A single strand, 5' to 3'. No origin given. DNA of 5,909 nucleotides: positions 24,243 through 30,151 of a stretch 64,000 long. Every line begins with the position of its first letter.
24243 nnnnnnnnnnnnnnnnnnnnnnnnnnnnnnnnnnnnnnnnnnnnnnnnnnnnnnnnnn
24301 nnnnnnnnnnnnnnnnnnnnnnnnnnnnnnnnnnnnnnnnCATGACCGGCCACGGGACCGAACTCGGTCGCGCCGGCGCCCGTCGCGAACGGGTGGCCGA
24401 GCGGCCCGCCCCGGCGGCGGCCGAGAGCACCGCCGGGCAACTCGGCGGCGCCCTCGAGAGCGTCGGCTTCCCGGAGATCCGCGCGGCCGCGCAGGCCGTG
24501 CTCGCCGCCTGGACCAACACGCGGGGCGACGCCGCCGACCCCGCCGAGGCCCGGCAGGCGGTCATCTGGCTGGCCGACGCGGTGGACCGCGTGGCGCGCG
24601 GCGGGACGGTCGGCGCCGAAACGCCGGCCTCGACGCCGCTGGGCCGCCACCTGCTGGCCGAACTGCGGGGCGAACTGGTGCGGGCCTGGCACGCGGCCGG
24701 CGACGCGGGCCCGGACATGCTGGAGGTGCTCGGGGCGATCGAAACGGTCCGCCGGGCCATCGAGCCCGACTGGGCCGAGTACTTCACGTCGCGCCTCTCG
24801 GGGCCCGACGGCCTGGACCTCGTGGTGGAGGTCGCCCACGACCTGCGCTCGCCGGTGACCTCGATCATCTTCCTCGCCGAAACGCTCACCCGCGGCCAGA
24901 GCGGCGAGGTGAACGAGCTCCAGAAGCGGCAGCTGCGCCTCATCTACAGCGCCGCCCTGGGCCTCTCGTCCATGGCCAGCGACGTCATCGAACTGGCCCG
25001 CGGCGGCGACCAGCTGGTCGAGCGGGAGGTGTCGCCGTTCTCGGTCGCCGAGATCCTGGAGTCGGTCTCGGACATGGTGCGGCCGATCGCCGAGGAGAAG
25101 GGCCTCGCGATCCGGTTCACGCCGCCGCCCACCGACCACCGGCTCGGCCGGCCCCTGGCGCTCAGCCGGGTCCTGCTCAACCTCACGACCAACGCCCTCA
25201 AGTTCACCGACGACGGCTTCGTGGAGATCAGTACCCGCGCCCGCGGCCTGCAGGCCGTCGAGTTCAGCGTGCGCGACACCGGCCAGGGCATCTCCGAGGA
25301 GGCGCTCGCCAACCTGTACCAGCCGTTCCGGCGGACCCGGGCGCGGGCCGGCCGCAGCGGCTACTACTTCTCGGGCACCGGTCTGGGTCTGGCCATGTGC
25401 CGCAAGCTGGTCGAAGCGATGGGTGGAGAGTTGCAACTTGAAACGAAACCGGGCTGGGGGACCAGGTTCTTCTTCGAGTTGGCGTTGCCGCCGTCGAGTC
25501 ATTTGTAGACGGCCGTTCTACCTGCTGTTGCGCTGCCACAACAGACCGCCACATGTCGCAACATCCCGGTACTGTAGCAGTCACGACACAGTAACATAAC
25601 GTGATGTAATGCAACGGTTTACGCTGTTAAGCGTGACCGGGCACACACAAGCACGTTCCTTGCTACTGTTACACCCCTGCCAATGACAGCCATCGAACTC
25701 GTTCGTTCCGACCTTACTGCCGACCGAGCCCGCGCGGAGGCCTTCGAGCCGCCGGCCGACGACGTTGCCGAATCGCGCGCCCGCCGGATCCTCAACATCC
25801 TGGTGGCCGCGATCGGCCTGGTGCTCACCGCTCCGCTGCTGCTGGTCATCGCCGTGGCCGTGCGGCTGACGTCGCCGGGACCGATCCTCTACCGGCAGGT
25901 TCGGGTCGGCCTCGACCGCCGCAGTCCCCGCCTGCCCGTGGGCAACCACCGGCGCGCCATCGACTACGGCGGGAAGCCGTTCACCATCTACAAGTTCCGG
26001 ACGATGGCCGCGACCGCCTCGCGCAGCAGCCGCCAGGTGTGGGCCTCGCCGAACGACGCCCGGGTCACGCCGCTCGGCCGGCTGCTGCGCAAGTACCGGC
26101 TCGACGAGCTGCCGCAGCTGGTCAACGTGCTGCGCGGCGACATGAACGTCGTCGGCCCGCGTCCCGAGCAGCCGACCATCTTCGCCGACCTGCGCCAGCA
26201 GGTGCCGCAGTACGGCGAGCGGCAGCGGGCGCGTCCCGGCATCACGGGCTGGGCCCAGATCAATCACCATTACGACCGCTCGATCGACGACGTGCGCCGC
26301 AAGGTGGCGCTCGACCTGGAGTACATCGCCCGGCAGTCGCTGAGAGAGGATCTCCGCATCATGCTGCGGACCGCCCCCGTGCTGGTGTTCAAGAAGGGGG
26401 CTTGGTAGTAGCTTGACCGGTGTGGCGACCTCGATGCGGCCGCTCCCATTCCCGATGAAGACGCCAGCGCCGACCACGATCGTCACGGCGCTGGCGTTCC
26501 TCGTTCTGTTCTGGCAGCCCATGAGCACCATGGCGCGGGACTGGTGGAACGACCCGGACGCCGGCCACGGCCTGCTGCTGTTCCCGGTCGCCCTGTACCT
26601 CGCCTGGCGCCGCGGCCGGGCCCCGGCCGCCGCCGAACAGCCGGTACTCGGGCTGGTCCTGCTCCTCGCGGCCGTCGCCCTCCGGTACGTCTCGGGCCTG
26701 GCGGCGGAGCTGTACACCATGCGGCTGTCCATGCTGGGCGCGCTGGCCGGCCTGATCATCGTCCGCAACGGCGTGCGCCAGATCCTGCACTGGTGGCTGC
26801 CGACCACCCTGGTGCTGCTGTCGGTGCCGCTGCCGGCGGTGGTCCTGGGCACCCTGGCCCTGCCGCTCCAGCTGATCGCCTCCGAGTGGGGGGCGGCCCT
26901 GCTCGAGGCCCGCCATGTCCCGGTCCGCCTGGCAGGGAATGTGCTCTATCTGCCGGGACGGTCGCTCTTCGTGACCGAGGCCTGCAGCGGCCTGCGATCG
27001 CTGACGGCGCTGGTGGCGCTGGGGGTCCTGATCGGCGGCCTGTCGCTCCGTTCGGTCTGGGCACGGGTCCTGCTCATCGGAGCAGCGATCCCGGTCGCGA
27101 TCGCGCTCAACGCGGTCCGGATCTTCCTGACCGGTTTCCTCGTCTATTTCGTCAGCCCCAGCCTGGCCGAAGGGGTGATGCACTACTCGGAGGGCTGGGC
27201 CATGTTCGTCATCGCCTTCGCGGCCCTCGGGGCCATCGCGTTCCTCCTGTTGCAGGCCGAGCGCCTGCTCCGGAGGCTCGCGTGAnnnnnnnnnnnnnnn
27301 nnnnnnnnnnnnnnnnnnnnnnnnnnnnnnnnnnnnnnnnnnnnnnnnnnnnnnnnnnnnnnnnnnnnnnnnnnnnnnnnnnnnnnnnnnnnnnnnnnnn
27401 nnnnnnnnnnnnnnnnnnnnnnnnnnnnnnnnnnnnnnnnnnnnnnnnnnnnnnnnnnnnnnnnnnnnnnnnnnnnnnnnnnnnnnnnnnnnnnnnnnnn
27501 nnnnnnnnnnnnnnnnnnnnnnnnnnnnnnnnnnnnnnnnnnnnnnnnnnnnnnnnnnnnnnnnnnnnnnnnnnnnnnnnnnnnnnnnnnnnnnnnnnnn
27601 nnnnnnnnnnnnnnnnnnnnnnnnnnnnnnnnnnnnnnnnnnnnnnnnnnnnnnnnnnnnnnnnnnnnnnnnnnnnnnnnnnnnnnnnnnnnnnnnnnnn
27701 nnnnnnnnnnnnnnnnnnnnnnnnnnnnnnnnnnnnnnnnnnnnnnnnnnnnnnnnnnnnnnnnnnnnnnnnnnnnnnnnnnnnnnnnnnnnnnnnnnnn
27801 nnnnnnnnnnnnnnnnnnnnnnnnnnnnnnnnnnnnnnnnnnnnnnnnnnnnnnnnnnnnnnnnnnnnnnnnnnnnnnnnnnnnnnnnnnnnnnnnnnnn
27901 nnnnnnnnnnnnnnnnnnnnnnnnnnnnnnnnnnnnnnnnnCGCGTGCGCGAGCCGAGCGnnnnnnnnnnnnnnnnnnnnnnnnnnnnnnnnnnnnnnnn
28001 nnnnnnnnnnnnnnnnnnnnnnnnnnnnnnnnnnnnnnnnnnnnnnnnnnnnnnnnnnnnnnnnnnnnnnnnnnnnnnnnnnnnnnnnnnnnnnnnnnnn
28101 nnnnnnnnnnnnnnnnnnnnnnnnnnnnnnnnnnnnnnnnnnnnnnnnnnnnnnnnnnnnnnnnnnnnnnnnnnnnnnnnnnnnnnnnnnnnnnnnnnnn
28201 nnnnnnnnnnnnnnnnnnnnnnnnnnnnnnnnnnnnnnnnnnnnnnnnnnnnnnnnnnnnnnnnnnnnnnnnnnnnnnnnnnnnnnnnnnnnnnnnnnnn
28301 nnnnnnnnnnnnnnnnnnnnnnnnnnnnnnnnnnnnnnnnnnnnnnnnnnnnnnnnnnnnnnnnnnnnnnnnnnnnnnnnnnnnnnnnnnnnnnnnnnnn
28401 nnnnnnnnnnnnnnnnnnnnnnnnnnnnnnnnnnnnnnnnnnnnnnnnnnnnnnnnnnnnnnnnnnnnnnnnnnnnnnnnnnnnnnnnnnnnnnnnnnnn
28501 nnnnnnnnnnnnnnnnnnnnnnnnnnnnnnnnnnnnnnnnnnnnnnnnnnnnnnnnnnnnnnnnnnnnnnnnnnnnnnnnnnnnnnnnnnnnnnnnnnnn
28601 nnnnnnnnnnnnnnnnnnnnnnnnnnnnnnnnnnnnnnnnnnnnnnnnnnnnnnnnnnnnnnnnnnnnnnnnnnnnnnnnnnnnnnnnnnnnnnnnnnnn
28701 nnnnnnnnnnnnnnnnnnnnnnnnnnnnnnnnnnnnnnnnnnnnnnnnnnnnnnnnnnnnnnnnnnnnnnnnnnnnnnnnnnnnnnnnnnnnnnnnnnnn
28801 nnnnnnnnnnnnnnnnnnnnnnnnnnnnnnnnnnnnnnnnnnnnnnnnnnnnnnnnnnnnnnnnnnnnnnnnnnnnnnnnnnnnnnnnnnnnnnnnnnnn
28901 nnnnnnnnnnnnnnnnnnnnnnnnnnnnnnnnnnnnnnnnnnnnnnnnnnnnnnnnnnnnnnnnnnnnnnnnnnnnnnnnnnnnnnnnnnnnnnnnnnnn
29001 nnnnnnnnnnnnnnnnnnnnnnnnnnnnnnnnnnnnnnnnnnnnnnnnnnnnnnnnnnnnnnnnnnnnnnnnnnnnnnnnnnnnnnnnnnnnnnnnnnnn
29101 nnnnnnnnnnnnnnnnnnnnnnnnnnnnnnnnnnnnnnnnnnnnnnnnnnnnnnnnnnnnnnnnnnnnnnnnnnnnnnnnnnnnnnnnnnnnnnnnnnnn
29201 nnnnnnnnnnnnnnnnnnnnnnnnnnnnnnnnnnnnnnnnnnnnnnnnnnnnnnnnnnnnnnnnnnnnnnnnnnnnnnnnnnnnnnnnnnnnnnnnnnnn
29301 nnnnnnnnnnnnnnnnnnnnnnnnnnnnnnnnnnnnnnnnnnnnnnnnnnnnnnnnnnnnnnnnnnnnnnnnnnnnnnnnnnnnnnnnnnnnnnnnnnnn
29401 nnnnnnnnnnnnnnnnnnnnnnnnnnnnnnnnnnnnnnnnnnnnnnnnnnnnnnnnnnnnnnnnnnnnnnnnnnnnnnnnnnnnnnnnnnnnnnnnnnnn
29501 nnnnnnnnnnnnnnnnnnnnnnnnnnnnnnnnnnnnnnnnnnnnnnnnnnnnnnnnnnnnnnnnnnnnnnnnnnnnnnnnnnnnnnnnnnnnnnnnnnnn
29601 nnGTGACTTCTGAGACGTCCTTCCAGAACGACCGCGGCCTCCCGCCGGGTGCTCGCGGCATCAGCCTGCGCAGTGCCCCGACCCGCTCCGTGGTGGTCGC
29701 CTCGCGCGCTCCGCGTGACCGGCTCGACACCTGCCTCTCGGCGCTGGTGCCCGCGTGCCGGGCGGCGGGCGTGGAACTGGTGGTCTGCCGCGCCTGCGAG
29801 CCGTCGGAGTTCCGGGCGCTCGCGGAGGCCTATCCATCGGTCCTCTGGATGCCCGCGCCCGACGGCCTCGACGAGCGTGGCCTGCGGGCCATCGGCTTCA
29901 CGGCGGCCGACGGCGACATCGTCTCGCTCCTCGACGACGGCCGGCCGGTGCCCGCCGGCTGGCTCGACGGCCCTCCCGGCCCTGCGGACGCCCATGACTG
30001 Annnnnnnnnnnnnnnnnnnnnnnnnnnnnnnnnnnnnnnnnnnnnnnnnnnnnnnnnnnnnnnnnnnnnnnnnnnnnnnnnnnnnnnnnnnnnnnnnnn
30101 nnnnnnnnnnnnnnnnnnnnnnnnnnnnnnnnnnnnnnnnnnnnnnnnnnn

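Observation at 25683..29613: PMT/ArnT-like GT-C glycosyltransferase embedded directly after exosortase-EpsI: possible coupling of periplasmic glycosylation to sorting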

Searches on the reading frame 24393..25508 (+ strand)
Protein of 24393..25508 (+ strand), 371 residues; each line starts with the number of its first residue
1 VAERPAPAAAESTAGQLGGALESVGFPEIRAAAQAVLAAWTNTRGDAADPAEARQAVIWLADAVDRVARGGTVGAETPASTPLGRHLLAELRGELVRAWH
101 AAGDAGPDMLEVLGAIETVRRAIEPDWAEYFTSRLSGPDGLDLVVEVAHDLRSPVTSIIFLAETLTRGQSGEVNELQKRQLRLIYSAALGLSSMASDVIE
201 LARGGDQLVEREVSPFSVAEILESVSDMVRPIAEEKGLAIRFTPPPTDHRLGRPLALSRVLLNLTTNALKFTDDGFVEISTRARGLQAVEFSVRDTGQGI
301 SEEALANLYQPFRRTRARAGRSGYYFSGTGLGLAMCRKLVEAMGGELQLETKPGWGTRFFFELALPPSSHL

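Call 16: search_protein_families(library=ncbifam, proteins=[window:24393-25508:+], max_evalue=0.001)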
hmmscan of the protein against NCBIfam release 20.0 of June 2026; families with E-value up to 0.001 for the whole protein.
window:24393-25508:+ (371 aa): 77 families (the best 25 are shown)
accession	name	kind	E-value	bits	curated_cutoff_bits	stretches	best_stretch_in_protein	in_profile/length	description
NF046044.1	PnpS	equivalog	7.9e-39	133.8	400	1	142-363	172-389/390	two-component system histidine kinase PnpS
TIGR02956.1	TMAO_torS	equivalog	3.5e-35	121.4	676.5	1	147-368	471-685/967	TMAO reductase system sensor histidine kinase/response regulator TorS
NF008318.0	PRK11107.1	equivalog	2.3e-33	115.3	890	1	145-367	298-520/920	two-component sensor histidine kinase BarA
NF008302.0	PRK11091.1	equivalog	1.6e-31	109.3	838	1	144-366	287-506/779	aerobic respiration two-component sensor histidine kinase ArcB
TIGR02966.1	phoR_proteo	equivalog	5.4e-31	107.8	334.2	1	142-362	116-332/333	phosphate regulon sensor histidine kinase PhoR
NF038297.2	hybrid_HK_HrmK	equivalog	4.2e-29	101.6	725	1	146-367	241-459/607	hybrid histidine kinase/response regulator HrmK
NF041947.1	LuxQ_Vibrio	equivalog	1.8e-27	95.6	1200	1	142-365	474-696/843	quorum-sensing autoinducer 2 sensor kinase/phosphatase LuxQ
NF008099.0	PRK10841.1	equivalog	7.7e-27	93.4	920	1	146-363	476-688/949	two-component system sensor histidine kinase RcsC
NF040691.1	MtrAB_MtrB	equivalog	3.2e-26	92.4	450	1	144-366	275-491/507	MtrAB system histidine kinase MtrB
NF006800.0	PRK09303.1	equivalog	9.7e-26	90.6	342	1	145-363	156-375/383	histidine kinase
TIGR01386.1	cztS_silS_copS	subfamily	4e-25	88.7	292.55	1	146-363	247-456/457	heavy metal sensor histidine kinase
NF041832.1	near_NosP_CTERM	subfamily_domain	5e-25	88.4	400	1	145-364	12-224/370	NahK/ErcS family hybrid sensor histidine kinase/response regulator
NF007688.0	PRK10364.1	equivalog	1.7e-24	86.4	479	1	143-363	243-449/460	two-component system sensor histidine kinase ZraS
NF033092.0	HK_WalK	equivalog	3.7e-24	85.3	725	1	143-364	375-593/594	cell wall metabolism sensor histidine kinase WalK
NF045901.1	HisKinLetSLeg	equivalog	5.1e-24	84.3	1650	1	143-362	296-515/906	two-component system sensor histidine kinase LetS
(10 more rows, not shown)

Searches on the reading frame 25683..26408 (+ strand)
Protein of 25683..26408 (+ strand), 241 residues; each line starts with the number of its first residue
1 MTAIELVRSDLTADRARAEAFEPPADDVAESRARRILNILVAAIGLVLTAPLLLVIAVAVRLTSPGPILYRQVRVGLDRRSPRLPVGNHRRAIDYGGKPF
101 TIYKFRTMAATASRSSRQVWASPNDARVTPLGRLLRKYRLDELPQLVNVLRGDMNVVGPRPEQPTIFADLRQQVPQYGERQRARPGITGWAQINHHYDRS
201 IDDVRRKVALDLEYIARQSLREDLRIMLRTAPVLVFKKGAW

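Call 7: search_protein_families(library=pfam, proteins=[window:25683-26408:+], max_evalue=0.1)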
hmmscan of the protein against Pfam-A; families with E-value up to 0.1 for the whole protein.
window:25683-26408:+ (241 aa): 1 family
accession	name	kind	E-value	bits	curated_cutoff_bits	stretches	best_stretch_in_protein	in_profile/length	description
PF02397.22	Bac_transf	-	3e-59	200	27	1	34-234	1-177/179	Bacterial sugar transferase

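Call 8: search_protein_families(library=ncbifam, proteins=[window:25683-26408:+], max_evalue=0.1)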
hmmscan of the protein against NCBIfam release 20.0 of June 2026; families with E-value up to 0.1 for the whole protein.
window:25683-26408:+ (241 aa): 10 families
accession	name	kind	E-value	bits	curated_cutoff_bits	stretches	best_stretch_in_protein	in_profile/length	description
TIGR03025.1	EPS_sugtrans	subfamily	2.1e-76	258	295.55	2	95-240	301-444/445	exopolysaccharide biosynthesis polyprenyl glycosylphosphotransferase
TIGR03023.1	WcaJ_sugtrans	equivalog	7.8e-71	239.7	410.75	2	96-240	307-452/453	undecaprenyl-phosphate glucose phosphotransferase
TIGR03013.1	EpsB_2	subfamily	1.3e-67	228.9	393.35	1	32-240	253-442/443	TIGR03013 family XrtA/PEP-CTERM system glycosyltransferase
NF050817.1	PolSacchBiosHfsE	equivalog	5.7e-47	160.5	750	1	31-235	269-460/467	polysaccharide biosynthesis protein HfsE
NF007518.0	PRK10124.1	equivalog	8e-44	150.1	684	1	34-230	274-453/464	undecaprenyl-phosphate glucose phosphotransferase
TIGR03022.1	WbaP_sugtrans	subfamily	2.1e-40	139.4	403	1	31-240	256-455/456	undecaprenyl-phosphate galactose phosphotransferase WbaP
NF041877.1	EPS_EpsZ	equivalog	1e-38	133.2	800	1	34-240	266-458/459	exopolysaccharide biosynthesis polyisoprenyl-phosphate hexose-1-phosphate transferase EpsZ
NF052601.1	undeca_RfbP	equivalog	7.9e-35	120.3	330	1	26-238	37-239/244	undecaprenyl-phosphate galactose phosphotransferase family protein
NF045514.1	glycotran_HepC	equivalog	3.2e-23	82.2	140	1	32-161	115-211/220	heterocyst development glycosyltransferase HepC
NF011751.0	PRK15204.1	equivalog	1.1e-22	80.4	907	1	34-240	280-475/476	undecaprenyl-phosphate galactose phosphotransferase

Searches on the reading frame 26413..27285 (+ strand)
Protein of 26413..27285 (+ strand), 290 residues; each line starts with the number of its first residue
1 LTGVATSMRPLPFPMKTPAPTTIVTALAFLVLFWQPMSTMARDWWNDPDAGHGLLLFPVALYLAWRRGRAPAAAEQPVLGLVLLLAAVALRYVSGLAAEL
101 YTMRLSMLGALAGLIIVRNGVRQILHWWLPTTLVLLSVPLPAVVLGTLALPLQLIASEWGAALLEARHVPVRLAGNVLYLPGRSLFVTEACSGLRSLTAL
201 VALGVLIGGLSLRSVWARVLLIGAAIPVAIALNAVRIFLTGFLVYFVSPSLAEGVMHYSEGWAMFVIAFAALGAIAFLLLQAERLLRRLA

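Call 7: search_protein_families(library=pfam, proteins=[window:26413-27285:+], max_evalue=0.1)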
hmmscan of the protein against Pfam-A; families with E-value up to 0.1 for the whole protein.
window:26413-27285:+ (290 aa): 1 family
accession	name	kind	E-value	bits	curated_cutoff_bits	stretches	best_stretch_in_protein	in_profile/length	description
PF09721.15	Exosortase_EpsH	-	5.1e-60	203.4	25.7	1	27-276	2-251/254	Transmembrane exosortase (Exosortase_EpsH)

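Call 8: search_protein_families(library=ncbifam, proteins=[window:26413-27285:+], max_evalue=0.1)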
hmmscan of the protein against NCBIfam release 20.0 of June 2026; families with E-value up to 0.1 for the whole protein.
window:26413-27285:+ (290 aa): 16 families
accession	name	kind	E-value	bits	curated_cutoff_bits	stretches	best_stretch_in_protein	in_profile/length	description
TIGR04152.1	exosort_VPLPA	exception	1.7e-51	175.8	400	1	43-281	3-244/486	VPLPA-CTERM-specific exosortase XrtD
TIGR03109.2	exosort_XrtA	exception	1.1e-45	156.1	208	1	23-276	4-256/261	exosortase A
TIGR02602.1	8TM_EpsH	subfamily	3.9e-44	151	105.55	1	42-274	2-235/241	exosortase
NF038142.1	exosort_XrtW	exception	4.6e-43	147.3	425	1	22-282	5-268/494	exosortase W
NF035943.2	exosort_XrtV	exception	2e-35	122.4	313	1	22-277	5-264/270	exosortase V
TIGR03113.1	exosort_XrtB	exception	1.6e-23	83.7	275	1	27-273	6-258/268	exosortase B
TIGR04151.1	exosort_VPDSG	exception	2.6e-18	66.5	300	1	31-284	39-304/306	VPDSG-CTERM-specific exosortase XrtC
TIGR04178.1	exo_archaeo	signature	4.9e-16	58.8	23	1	187-275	3-91/97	exosortase/archaeosortase family protein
NF033464.1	cyanoexo_CrtC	exception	3.1e-11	43.4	225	1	70-242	61-238/278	cyanoexosortase C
TIGR03763.1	cyanoexo_CrtA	exception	3.6e-10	39.8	150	1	79-270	64-249/260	cyanoexosortase A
TIGR04156.1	cyanoexo_CrtB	exception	2.1e-09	37.3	300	1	51-242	38-230/280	cyanoexosortase B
TIGR04476.1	exosort_XrtN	exception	5.3e-09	35.7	200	1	26-267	7-234/406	exosortase N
NF033770.1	exosort_XrtT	exception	1.5e-08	33.7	250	1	24-245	3-230/472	exosortase T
TIGR03762.1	archaeo_artC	exception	0.0022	17.8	100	1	184-271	180-266/274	archaeosortase C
TIGR04124.1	archaeo_artE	exception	0.0053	16.8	95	1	171-265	49-140/153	archaeosortase family protein ArtE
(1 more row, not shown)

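Call 48: find_related_loci(query=A4, collection=metagenome_contigs, flank=10000)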
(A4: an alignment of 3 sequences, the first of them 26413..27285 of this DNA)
Query A4 (290 aa) in metagenome_contigs; peptide patterns used: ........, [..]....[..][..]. (x = any residue, [..] = any of these).
284 stretches matched a pattern; 138 encode a relative of the query (tblastn E <= 1e-3); the best 80 are kept; 80 distinct loci.
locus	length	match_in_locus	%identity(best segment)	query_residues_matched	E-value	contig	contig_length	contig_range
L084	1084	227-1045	70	16-289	2e-128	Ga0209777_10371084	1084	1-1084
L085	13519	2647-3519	65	1-290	7e-117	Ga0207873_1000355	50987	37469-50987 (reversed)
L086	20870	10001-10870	65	1-290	5e-116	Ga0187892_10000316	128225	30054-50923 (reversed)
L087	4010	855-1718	70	1-288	1e-117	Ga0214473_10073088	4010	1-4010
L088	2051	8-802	74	24-288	5e-122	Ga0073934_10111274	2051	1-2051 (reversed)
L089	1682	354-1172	70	16-288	1e-122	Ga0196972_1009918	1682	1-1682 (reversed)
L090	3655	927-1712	68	26-287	2e-115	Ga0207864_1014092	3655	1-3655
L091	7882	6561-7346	68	26-287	2e-113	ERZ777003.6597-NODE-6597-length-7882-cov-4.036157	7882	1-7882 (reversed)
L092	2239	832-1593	72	23-276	2e-119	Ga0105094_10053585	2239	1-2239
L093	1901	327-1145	70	15-288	2e-117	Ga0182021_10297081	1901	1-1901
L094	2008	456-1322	64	1-289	2e-116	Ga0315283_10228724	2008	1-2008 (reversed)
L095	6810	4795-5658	61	1-288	1e-108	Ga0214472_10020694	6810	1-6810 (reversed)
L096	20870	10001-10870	63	1-290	1e-114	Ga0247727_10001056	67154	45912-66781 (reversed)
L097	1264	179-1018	67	19-290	2e-116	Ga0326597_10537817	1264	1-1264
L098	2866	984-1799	66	16-288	3e-110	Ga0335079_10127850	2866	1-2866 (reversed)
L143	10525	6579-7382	71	16-284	2e-94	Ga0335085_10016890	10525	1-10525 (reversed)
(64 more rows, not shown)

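Call 79: search_protein_families(library=pfam, proteins=[L086:11574-12749:-, L086:12746-13888:-, L087:2462-3193:+, L143:8129-9652:+], max_evalue=0.001)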
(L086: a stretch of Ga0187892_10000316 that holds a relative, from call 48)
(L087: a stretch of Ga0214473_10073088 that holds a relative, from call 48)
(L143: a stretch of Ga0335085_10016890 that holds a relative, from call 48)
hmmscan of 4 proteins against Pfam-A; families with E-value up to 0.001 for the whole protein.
L086:11574-12749:- (391 aa): 4 families
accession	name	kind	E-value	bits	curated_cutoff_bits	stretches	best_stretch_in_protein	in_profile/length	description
PF00535.33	Glycos_transf_2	-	1.5e-20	74.2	23.3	1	47-164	1-119/168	Glycosyl transferase family 2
PF13641.12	Glyco_tranf_2_3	-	3.5e-15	57.1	27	1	44-261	1-227/230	Glycosyltransferase like family 2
PF13632.12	Glyco_trans_2_3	-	0.00015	22.1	27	1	129-332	3-190/198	Glycosyl transferase family group 2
PF03142.21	Chitin_synth_2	-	0.00069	18.8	27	0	48-84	29-66/527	Chitin synthase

L086:12746-13888:- (380 aa): 6 families
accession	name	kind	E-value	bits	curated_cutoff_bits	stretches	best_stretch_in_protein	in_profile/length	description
PF13692.12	Glyco_trans_1_4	-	3.9e-32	111.9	27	1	201-341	3-141/142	Glycosyl transferases group 1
PF00534.26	Glycos_transf_1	-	3.7e-31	108.4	26.4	1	187-355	3-171/172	Glycosyl transferases group 1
PF13439.12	Glyco_transf_4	-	7.1e-27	94.9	28.5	1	22-177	1-165/170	Glycosyltransferase Family 4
PF13579.12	Glyco_trans_4_4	-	9.5e-27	94.7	29.7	1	23-177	1-158/158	Glycosyl transferase 4-like domain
PF20706.3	GT4-conflict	-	4.2e-08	33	26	1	196-361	194-376/385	Family 4 Glycosyltransferase in conflict systems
PF13477.12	Glyco_trans_4_2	-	8.3e-06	26.5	23.4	1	28-128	12-111/139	Glycosyl transferase 4-like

L087:2462-3193:+ (243 aa): 2 families
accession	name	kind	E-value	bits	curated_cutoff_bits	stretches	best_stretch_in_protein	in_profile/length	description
PF00483.29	NTP_transferase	-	4e-57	194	21.2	1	3-234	2-243/245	Nucleotidyl transferase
PF12804.13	NTP_transf_3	-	2.5e-15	57.5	27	1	3-131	1-120/160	MobA-like NTP transferase domain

L143:8129-9652:+ (507 aa): 5 families
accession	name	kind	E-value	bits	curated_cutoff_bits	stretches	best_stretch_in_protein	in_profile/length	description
PF00535.33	Glycos_transf_2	-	5.7e-27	95.1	23.3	1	134-259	1-130/168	Glycosyl transferase family 2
PF13641.12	Glyco_tranf_2_3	-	9e-11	42.7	27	1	133-340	3-218/230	Glycosyltransferase like family 2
PF10111.15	Glyco_tranf_2_2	-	1e-07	32.2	27.3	1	139-231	8-103/276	Glycosyltransferase like family 2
PF13632.12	Glyco_trans_2_3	-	1.2e-05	25.6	27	1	214-392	3-177/198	Glycosyl transferase family group 2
PF13506.12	Glyco_transf_21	-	5.3e-05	23.2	21.7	0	203-342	24-165/174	Glycosyl transferase family 21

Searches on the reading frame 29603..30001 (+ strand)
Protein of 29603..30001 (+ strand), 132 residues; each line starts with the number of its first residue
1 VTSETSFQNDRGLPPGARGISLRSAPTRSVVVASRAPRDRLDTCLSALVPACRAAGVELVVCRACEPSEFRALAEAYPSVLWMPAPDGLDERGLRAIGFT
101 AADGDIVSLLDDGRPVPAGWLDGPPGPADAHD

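Call 7: search_protein_families(library=pfam, proteins=[window:29603-30001:+], max_evalue=0.1)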
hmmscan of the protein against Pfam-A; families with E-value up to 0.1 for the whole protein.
window:29603-30001:+ (132 aa): 0 families

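Call 8: search_protein_families(library=ncbifam, proteins=[window:29603-30001:+], max_evalue=0.1)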
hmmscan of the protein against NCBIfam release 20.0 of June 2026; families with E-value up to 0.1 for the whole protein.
window:29603-30001:+ (132 aa): 1 family
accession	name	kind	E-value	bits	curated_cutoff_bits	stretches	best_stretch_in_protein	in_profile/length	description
TIGR03965.1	mycofact_glyco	equivalog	0.00018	20.5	280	1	21-122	69-173/467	mycofactocin biosynthesis glycosyltransferase MftF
